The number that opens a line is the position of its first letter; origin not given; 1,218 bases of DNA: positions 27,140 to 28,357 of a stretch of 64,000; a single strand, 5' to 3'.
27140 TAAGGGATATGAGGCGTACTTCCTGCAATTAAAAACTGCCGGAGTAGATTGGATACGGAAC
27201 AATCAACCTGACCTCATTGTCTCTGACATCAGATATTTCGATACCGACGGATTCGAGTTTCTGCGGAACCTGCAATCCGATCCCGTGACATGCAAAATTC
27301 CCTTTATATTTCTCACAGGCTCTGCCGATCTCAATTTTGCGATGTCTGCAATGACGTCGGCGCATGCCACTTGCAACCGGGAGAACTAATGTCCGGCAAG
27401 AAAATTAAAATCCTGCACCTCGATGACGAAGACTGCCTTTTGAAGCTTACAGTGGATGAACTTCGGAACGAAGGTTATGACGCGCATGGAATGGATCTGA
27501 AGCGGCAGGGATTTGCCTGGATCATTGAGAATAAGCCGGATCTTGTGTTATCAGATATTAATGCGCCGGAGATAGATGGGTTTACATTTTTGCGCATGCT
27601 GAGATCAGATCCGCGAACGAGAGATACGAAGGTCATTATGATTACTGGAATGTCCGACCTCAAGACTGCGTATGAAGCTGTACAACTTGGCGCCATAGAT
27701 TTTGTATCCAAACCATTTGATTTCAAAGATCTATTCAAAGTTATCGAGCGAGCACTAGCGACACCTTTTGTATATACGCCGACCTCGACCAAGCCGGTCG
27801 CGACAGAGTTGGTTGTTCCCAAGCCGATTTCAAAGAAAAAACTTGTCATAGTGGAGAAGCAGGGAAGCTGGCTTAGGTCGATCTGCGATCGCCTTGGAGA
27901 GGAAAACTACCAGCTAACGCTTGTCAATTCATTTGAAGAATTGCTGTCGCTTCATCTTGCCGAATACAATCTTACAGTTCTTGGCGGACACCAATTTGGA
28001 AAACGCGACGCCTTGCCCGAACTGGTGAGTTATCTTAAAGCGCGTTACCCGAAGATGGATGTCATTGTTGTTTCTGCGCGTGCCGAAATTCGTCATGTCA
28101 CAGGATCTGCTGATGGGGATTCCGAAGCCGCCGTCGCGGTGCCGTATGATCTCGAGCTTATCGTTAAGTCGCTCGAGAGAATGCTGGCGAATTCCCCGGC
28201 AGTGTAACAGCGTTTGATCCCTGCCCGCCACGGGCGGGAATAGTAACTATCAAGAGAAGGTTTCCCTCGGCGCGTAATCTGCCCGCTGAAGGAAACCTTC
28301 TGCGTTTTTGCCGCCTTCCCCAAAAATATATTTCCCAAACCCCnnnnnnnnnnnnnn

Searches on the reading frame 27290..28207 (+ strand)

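Call 47: search_protein_families(library=pfam, proteins=[window:27290-28207:+], max_evalue=0.00001)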
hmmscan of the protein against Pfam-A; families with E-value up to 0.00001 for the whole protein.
window:27290-28207:+ (305 aa): 1 family
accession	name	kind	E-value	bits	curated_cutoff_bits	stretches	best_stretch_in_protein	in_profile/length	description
PF00072.30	Response_reg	-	7.7e-26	90.9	30.2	1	41-152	1-110/111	Response regulator receiver domain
